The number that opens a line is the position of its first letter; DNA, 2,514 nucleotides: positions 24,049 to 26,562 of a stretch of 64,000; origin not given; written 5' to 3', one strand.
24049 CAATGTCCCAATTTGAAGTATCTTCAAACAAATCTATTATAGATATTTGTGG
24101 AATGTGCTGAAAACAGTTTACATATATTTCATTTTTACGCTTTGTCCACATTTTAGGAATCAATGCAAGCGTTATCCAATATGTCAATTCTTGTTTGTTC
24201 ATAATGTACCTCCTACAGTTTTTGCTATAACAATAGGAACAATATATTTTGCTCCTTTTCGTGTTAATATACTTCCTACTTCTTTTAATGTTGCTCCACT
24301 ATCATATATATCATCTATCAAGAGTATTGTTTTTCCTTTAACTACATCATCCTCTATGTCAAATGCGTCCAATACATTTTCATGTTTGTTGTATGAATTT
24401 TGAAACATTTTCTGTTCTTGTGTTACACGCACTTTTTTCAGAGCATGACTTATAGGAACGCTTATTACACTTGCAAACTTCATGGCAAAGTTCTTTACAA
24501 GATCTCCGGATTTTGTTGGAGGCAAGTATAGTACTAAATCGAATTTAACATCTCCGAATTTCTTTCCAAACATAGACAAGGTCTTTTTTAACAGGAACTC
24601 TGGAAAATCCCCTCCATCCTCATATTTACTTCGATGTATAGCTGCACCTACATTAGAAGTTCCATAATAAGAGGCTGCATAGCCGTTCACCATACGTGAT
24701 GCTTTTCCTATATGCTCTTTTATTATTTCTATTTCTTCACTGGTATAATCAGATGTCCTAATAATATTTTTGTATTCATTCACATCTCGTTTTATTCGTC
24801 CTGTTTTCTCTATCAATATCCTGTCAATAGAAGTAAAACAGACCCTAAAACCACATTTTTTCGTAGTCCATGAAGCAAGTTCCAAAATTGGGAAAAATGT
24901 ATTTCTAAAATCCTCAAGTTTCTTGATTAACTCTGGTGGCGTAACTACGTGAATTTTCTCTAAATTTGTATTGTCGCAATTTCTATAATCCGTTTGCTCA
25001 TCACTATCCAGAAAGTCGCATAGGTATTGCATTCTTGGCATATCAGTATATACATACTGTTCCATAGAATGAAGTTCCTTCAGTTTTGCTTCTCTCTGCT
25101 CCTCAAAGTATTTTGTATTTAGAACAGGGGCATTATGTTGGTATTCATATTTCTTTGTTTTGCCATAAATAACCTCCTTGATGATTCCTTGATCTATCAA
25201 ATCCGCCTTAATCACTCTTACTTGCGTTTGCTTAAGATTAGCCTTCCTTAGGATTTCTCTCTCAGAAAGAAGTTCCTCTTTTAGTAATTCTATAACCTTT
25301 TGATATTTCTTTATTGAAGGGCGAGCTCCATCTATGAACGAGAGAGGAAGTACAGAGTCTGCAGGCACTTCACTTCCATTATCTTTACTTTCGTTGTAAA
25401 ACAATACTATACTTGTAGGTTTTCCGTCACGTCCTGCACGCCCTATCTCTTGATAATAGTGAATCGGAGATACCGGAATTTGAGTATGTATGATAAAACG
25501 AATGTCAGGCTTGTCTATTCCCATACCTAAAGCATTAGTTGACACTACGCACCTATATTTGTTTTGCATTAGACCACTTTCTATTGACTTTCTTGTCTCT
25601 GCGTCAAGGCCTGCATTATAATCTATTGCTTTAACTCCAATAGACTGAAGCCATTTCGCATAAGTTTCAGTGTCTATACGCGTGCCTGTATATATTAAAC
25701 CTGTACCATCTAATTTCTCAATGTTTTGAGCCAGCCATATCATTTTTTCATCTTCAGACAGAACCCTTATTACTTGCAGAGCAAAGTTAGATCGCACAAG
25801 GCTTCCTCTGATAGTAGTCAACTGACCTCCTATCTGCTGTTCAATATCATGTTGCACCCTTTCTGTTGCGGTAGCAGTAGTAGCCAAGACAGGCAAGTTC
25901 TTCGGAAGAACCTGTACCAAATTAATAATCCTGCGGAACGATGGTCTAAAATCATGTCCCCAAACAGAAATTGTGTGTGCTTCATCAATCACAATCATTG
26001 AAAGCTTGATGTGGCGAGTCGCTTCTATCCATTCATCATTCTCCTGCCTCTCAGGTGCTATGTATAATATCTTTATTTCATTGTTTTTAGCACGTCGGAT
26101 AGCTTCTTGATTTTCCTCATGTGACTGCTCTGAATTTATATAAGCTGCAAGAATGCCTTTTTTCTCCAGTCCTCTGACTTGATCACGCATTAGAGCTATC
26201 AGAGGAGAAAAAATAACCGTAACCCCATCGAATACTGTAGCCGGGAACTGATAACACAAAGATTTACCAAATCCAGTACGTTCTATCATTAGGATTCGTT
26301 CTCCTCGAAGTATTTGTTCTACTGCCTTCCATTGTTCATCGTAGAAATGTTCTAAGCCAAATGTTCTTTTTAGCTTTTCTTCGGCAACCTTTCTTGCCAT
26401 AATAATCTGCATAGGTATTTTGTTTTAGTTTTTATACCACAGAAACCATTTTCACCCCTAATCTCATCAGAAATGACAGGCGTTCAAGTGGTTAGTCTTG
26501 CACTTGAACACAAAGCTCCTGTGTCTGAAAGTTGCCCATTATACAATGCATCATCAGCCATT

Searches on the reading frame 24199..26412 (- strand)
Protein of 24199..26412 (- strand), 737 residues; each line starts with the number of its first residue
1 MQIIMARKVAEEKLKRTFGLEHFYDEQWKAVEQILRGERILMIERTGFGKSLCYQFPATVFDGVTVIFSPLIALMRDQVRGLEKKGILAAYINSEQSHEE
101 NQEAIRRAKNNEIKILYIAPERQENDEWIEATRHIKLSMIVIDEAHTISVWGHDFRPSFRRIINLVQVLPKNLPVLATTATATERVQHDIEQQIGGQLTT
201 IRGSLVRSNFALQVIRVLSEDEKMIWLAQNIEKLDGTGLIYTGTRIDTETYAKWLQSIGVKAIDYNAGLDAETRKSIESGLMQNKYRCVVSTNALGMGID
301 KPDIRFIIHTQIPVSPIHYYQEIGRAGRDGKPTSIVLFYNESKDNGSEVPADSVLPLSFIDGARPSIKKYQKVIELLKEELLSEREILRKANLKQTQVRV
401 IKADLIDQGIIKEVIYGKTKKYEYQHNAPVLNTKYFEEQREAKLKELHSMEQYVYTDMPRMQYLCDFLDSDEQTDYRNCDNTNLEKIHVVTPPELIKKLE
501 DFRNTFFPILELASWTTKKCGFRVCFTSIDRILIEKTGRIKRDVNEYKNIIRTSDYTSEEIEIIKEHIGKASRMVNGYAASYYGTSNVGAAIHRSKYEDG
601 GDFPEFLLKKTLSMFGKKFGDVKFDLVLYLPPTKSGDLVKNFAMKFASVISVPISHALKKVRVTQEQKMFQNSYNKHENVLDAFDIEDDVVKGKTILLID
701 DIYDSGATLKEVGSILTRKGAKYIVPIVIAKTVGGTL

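Call 3: search_protein_families(library=pfam, proteins=[window:24199-26412:-], max_evalue=0.1)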
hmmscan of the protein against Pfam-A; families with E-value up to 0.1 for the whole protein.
window:24199-26412:- (737 aa): 5 families
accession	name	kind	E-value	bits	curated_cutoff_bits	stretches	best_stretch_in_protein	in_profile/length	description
PF00270.35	DEAD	-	8.7e-25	87.8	26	1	26-187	3-165/167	DEAD/DEAH box helicase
PF00271.37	Helicase_C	-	1.9e-20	73.6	23.5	2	225-330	4-110/110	Helicase conserved C-terminal domain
PF00156.33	Pribosyltran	-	3.9e-08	33.2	26.3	1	642-724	43-118/158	Phosphoribosyl transferase domain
PF04851.21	ResIII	-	0.00018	21.9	22.5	1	24-181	5-161/164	Type III restriction enzyme, res subunit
PF15610.12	PRTase_3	-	0.031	14.1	28.7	1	662-725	100-169/264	PRTase ComF-like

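Call 4: search_protein_families(library=padloc, proteins=[window:24199-26412:-], max_evalue=0.1)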
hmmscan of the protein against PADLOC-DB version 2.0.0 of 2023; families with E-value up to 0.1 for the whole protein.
window:24199-26412:- (737 aa): 38 families (the best 25 are shown)
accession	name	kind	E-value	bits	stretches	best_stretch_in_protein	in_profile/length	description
PDLC03928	PsyrT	-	2.8e-254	843.6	1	7-734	5-686/689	-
PDLC02864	DpdF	-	2.5e-111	371.3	1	9-342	9-341/610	DpdF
PDLC02861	DpdF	-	3.6e-101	337.4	1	6-341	12-345/611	DpdF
PDLC02870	DpdF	-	3.5e-96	320.8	1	14-482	5-466/534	DpdF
PDLC02865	DpdF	-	8.8e-62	207.1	1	13-345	750-1086/1499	DpdF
PDLC02859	DpdF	-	6.2e-52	174.7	1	14-349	92-435/545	DpdF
PDLC01089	C3a193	-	2.7e-40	136.6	2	40-191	270-428/983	poss. alt. Cas3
PDLC02855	DpdF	-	1.2e-36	124.3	1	46-341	166-481/825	DpdF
PDLC02872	DpdF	-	4.3e-36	122.8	1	40-336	178-502/859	DpdF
PDLC02868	DpdF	-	1.6e-35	120.2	2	12-194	328-517/1078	DpdF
PDLC02863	DpdF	-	1.2e-32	111.4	1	205-342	21-157/488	DpdF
PDLC02857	DpdF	-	9.8e-29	98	1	45-341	204-540/911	DpdF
PDLC02867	DpdF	-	2.1e-27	93.8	1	95-342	222-481/855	DpdF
PDLC02862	DpdF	-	2.5e-25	86.5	1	36-350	134-475/811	DpdF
PDLC02860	DpdF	-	4.9e-16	56.5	1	136-340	10-219/547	DpdF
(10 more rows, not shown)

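Call 5: search_protein_families(library=ncbifam, proteins=[window:24199-26412:-], max_evalue=0.1)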
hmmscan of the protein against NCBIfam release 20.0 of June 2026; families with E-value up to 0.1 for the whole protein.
window:24199-26412:- (737 aa): 47 families (the best 25 are shown)
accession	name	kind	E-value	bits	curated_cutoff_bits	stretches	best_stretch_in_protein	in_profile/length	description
TIGR01389.1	recQ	equivalog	2.8e-107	359.6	640.2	1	12-342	3-331/591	DNA helicase RecQ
TIGR00614.1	recQ_fam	subfamily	3.3e-98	329.5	219.8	1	14-341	3-332/470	RecQ family ATP-dependent DNA helicase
NF008279.0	PRK11057.1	equivalog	1.7e-86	291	1015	1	5-342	8-343/608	ATP-dependent DNA helicase RecQ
NF041063.1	DpdF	equivalog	1.4e-49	169.4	550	1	45-341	166-484/813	protein DpdF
TIGR03817.1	DECH_helic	hypoth_equivalog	7.1e-19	67.5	874.1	2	256-338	300-382/742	helicase/secretion neighborhood putative DEAH-box helicase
TIGR04121.1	DEXH_lig_assoc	equivalog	6.7e-15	53.9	850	1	27-337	18-354/804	ligase-associated DNA damage response DEXH box helicase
NF010338.0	PRK13767.1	equivalog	3.6e-10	38.7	849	1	229-329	280-385/877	ATP-dependent helicase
NF008394.0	PRK11192.1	equivalog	5.8e-10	38.6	507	1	226-369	237-384/441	ATP-dependent RNA helicase SrmB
TIGR00201.1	comF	subfamily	2.1e-08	34.3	233.55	1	654-726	115-185/190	ComF family protein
NF008616.0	PRK11595.1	equivalog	3.8e-08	33.1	304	1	655-730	151-224/227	DNA utilization protein GntX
NF002340.1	PRK01297.1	equivalog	8.9e-08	31.3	564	1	135-341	150-355/372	ATP-dependent RNA helicase RhlB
TIGR01203.1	HGPRTase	equivalog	3.7e-07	30.1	150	1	668-725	57-117/167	hypoxanthine phosphoribosyltransferase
NF008744.0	PRK11776.1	equivalog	3.8e-07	29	524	1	136-340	147-347/460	ATP-dependent RNA helicase DbpA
NF007284.0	PRK09751.1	equivalog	4e-07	27.7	1496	1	268-343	358-433/1538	ATP-dependent helicase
NF053711.1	RNA_heli_RhlE1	exception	1e-06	27.8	750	1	131-333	143-342/434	RNA helicase RhlE1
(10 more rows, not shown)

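Call 13: find_homologous_proteins(query=window:24199-26412:-, max_evalue=1e-20)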
Query window:24199-26412:- (737 aa): 8000 proteins with E <= 1e-20 among 8000 candidates; the best 120 are listed.
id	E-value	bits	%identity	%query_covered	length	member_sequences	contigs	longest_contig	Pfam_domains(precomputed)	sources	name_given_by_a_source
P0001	0.0e+0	1476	89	100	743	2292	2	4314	PF00270.36,PF00156.34,PF00271.38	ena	-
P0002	0.0e+0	1468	89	100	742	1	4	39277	PF00270.36,PF00156.34,PF00271.38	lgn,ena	-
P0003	0.0e+0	1463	88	100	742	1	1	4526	PF00270.36,PF00156.34,PF00271.38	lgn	-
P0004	0.0e+0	1463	88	100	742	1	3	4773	PF00270.36,PF00156.34,PF00271.38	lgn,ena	-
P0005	0.0e+0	1463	88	100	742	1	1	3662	PF00270.36,PF00156.34,PF00271.38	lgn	-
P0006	0.0e+0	1460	88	100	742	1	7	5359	PF00270.36,PF00156.34,PF00271.38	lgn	-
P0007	0.0e+0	1460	88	100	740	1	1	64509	PF00270.36,PF00156.34,PF00271.38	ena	-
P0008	0.0e+0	1459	88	100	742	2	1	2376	PF00270.36,PF00156.34,PF00271.38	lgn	-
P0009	0.0e+0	1458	88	100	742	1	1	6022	PF00270.36,PF00156.34,PF00271.38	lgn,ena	-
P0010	0.0e+0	1458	88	100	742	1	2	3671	PF00270.36,PF00156.34,PF00271.38,PF04851.22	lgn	-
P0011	0.0e+0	1457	88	100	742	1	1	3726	PF00270.36,PF00156.34,PF00271.38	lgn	-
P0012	0.0e+0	1457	88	100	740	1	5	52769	PF00270.36,PF00156.34,PF00271.38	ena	-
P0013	0.0e+0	1456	88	100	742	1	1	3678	PF00270.36,PF00156.34,PF00271.38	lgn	-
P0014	0.0e+0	1456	88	100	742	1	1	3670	PF00270.36,PF00156.34,PF00271.38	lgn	-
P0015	0.0e+0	1456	88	100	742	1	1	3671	PF00270.36,PF00156.34,PF00271.38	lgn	-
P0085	0.0e+0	1298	77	100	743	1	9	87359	PF00270.36,PF00156.34,PF00271.38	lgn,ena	-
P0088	0.0e+0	1298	78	100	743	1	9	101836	PF00270.36,PF00156.34,PF00271.38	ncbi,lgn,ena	-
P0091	0.0e+0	1297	77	100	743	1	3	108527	PF00270.36,PF00156.34,PF00271.38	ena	-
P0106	0.0e+0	1290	76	100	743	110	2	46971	PF00270.36,PF00156.34,PF00271.38,PF04851.22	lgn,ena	-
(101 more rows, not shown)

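Call 14: find_related_loci(query=window:24199-26412:-, collection=genome_contigs, flank=10000)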
Query window:24199-26412:- (737 aa) in genome_contigs; peptide patterns used: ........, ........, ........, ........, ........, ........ (x = any residue, [..] = any of these).
48 stretches matched a pattern; 30 encode a relative of the query (tblastn E <= 1e-3); 29 distinct loci.
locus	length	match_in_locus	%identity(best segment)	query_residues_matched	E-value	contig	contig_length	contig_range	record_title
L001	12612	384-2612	89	1-737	0e+0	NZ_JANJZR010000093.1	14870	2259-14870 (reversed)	Bacteroides acidifaciens strain DSM 15896 NODE_93_length_14870_cov_56.063679, whole genome shotgun sequence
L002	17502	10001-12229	89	1-737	0e+0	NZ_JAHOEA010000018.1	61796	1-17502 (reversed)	Segatella copri strain MSK.21.95 NODE_18_length_61796_cov_179.503, whole genome shotgun sequence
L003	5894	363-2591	74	1-737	0e+0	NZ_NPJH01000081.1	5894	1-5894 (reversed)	Prevotella sp. P3-122 contig81, whole genome shotgun sequence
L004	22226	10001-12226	74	1-737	0e+0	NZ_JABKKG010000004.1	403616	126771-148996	Palleniella intestinalis strain PINT PINT_4, whole genome shotgun sequence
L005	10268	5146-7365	74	4-737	0e+0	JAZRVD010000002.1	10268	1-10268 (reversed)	MAG: Bacteroidales bacterium isolate T1900044954_TA20190008.MAGScoT_cleanbin_000043 SGB_3788_k141_2400849, whole genome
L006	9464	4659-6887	74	1-737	0e+0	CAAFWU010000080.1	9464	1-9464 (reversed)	MAG TPA_asm: Bacteroidales bacterium, isolate HGM04551, WGS project CAAFWU010000000 data, contig: SRS475647_20_k119_3582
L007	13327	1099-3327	69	2-737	0e+0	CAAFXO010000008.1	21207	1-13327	MAG TPA_asm: Bacteroidales bacterium, isolate HGM05248, WGS project CAAFXO010000000 data, contig: SRS475647_77_k119_4701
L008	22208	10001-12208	70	5-737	0e+0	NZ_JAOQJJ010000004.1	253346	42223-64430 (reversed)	Bacteroides cellulolyticus strain Sanger_22 .13470_2_62.4, whole genome shotgun sequence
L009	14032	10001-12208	68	5-737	0e+0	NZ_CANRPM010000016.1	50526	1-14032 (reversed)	MAG: uncultured Bacteroides sp. isolate Lapin-019__bin16 Lapin-019__NODE_330_length_50526_cov_104.769807, whole genome s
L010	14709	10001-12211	68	3-737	0e+0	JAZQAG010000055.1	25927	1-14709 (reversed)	MAG: Phocaeicola sp. isolate T1900044643_TS20190109.MAGScoT_cleanbin_000004 SGB_1299_k141_761762, whole genome shotgun s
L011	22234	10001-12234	78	1-737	0e+0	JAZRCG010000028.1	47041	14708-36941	MAG: Bacteroidaceae bacterium isolate T1900045515_YK20190209.MAGScoT_cleanbin_000005 SGB_7598_k141_921145, whole genome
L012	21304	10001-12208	67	5-737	0e+0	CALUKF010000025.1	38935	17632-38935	MAG: uncultured Odoribacter sp. isolate BRZ_RF__bin51 genome assembly, contig: BRZ_RF__NODE_1164_length_38935_cov_5.8375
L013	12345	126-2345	66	4-736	0e+0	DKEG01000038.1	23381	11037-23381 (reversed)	MAG TPA_asm: Bacteroidales bacterium UBA6828 UBA6828_contig_1209, whole genome shotgun sequence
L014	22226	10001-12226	65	2-736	0e+0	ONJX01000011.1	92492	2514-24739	uncultured Prevotellaceae bacterium isolate RUG378 genome assembly, contig: scaffold_358, whole genome shotgun sequence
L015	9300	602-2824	65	3-736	0e+0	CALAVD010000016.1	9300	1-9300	MAG TPA_asm: uncultured Prevotellaceae bacterium isolate ERR1278074_bin.77_CONCOCT_v1.1_MAG genome assembly, contig: ERZ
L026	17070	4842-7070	77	1-737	0e+0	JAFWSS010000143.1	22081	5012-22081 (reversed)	MAG: Prevotella sp. isolate RGIG6036 Sheep_Omasum-4__c555709, whole genome shotgun sequence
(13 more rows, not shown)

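Call 15: search_solved_structures(query=window:24199-26412:-, max_evalue=0.001)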
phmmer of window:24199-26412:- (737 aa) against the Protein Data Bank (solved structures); distinct sequences matched with E-value up to 0.001: 126 (the best 60 are shown).
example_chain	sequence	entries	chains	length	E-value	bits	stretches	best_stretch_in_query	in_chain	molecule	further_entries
4tmu_A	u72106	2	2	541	1.8e-72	247.7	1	7-341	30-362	RecQ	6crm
1oyw_A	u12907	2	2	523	2.1e-71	244.2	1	7-341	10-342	ATP-dependent DNA helicase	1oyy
4q47_A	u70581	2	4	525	1.4e-61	211.7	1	14-341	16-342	DNA helicase RecQ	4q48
7auc_A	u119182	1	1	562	5.2e-58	199.9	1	15-340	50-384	Bloom syndrome protein,Bloom syndrome protein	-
7aud_A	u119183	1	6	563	5.2e-58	199.9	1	15-340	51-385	Bloom syndrome protein,Bloom syndrome protein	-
4o3m_A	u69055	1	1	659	7.5e-58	199.4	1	15-340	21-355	Bloom syndrome protein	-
4cgz_A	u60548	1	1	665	7.7e-58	199.3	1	15-340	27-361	BLOOM'S SYNDROME HELICASE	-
4cdg_A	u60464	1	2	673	7.9e-58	199.3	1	15-340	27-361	BLOOM SYNDROME PROTEIN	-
7zms_A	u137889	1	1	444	1.9e-55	191.5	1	11-342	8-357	ATP-dependent DNA helicase Q5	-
5lb5_A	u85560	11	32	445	2.3e-55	191.2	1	11-342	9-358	ATP-dependent DNA helicase Q5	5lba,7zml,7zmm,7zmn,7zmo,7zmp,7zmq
5lb3_B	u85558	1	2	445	2.4e-55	191.1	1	12-342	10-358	ATP-dependent DNA helicase Q5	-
8rl5_A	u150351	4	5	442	2.5e-55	191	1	12-342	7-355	ATP-dependent DNA helicase Q5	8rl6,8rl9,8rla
5lb8_A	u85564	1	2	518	3.7e-55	190.5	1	11-342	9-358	ATP-dependent DNA helicase Q5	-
8qw9_R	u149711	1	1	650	4.9e-55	190.1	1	12-342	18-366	ATP-dependent DNA helicase Q5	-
8qq2_R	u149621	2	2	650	4.9e-55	190.1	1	12-342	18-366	ATP-dependent DNA helicase Q5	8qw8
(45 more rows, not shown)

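Call 22: find_encoding_contigs(protein=window:24199-26412:-, flank=10000, max_places=6)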
Protein window:24199-26412:- (737 aa): 2 contigs read that carry it; 1 place shown.
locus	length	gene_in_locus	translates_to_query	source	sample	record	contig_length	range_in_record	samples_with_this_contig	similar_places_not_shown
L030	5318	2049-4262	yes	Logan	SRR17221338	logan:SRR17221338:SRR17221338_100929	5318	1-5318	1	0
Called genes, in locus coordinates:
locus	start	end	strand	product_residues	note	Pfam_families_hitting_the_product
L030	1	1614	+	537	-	?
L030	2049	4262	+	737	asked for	PF00270:DEAD, PF00271:Helicase_C, PF00156:Pribosyltran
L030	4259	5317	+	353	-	?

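Call 23: find_encoding_contigs(protein=P0007, flank=10000, max_places=3)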
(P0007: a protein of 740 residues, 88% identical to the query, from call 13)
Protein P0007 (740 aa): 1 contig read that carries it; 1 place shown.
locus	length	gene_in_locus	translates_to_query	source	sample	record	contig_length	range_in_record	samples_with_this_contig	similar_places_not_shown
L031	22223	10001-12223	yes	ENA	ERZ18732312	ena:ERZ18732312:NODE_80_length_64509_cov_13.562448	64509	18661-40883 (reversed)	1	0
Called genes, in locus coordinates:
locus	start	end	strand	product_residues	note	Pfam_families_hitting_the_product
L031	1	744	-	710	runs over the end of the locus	PF00999:Na_H_Exchanger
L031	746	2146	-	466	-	PF01554:MatE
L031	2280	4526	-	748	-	PF02838:Glyco_hydro_20b, PF03648:Glyco_hydro_67N (faint), PF07555:NAGidase, PF21809:Glyco_hydro_84_hel, PF18344:CBM32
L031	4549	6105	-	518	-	-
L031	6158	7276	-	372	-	PF14607:GxDLY, PF13472:Lipase_GDSL_2, PF14606:Lipase_GDSL_3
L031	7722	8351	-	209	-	-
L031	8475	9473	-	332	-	PF07719:TPR_2 (faint), PF13176:TPR_7 (faint), PF13424:TPR_12 (faint), PF13428:TPR_14 (faint), PF12895:ANAPC3 (faint), PF13432:TPR_16 (faint), PF14559:TPR_19 (faint), PF13431:TPR_17 (faint)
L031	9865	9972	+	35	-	-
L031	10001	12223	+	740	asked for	PF00270:DEAD, PF00271:Helicase_C, PF00156:Pribosyltran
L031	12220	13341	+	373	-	PF02481:DNA_processg_A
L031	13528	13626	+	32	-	-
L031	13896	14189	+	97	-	PF12844:HTH_19 (weak), PF13560:HTH_31, PF01381:HTH_3 (weak)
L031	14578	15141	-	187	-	PF00583:Acetyltransf_1, PF13508:Acetyltransf_7, PF13673:Acetyltransf_10, PF14542:Acetyltransf_CG (weak), PF08445:FR47, PF13527:Acetyltransf_9 (weak)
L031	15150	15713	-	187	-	PF00588:SpoU_methylase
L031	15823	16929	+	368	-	PF06580:His_kinase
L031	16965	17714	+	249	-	PF00072:Response_reg, PF04397:LytTR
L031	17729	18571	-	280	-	PF00005:ABC_tran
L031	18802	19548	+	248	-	PF02405:MlaE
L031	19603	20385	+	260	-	PF00005:ABC_tran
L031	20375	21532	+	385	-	PF02481:DNA_processg_A, PF17782:WHD_DprA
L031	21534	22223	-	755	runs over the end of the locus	PF17678:Glyco_hydro_92N, PF07971:Glyco_hydro_92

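Call 24: find_encoding_contigs(protein=P0088, flank=10000, max_places=4)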
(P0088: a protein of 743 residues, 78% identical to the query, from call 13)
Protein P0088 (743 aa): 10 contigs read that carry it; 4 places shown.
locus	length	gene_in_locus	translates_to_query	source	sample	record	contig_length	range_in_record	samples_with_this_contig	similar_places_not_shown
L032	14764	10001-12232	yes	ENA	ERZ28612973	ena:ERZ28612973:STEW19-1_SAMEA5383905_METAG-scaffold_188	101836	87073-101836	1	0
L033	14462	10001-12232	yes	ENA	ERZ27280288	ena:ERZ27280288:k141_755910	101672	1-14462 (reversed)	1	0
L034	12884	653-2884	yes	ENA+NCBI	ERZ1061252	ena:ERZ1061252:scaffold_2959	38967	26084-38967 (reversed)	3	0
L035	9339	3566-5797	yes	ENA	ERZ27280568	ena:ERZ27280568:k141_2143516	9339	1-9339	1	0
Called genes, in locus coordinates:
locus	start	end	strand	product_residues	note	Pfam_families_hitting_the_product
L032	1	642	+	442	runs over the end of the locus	PF19527:DUF6055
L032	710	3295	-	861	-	PF00933:Glyco_hydro_3, PF01915:Glyco_hydro_3_C, PF07691:PA14, PF14310:Fn3-like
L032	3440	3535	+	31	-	-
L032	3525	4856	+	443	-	PF05448:AXE1, PF00326:Peptidase_S9 (weak)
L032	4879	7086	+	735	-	PF00930:DPPIV_N, PF00756:Esterase (weak), PF00326:Peptidase_S9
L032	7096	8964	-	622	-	PF01751:Toprim, PF01131:Topoisom_bac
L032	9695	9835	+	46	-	-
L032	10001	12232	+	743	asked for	PF00270:DEAD, PF00271:Helicase_C, PF00156:Pribosyltran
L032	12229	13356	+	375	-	PF02481:DNA_processg_A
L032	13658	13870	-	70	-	-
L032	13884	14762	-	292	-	?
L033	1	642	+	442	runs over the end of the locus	PF19527:DUF6055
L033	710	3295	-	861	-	PF00933:Glyco_hydro_3, PF01915:Glyco_hydro_3_C, PF07691:PA14, PF14310:Fn3-like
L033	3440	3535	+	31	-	-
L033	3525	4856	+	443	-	PF05448:AXE1, PF00326:Peptidase_S9 (weak)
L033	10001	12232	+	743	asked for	PF00270:DEAD, PF00271:Helicase_C, PF00156:Pribosyltran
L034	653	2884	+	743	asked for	PF00270:DEAD, PF00271:Helicase_C, PF00156:Pribosyltran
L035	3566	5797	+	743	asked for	PF00270:DEAD, PF00271:Helicase_C, PF00156:Pribosyltran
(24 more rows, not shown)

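Call 25: list_cluster_members(proteins=[window:24199-26412:-, window:23069-24202:-, window:21371-22960:-, window:30005-30751:-, window:30771-31649:-, window:18440-19345:+])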
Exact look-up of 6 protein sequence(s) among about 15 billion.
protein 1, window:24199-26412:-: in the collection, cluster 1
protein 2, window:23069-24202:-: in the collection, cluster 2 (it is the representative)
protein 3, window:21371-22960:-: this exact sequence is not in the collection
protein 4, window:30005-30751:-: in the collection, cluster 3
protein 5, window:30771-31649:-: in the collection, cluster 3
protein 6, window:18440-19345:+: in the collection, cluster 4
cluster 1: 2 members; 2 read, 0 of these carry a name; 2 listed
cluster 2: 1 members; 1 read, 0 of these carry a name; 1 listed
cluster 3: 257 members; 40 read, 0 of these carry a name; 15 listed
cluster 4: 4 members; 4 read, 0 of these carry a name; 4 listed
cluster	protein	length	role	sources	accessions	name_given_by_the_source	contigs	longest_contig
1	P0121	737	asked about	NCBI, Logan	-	-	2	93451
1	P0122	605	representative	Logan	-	-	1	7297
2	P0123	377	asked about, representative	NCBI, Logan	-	-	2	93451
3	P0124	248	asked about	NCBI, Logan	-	-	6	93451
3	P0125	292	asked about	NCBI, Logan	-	-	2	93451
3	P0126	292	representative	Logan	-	-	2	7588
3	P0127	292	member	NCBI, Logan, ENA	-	-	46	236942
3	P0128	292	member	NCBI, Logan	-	-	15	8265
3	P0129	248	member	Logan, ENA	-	-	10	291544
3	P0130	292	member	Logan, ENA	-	-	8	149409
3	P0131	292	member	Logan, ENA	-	-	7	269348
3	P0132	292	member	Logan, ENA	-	-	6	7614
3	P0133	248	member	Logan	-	-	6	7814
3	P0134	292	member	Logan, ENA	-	-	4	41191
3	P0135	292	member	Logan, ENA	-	-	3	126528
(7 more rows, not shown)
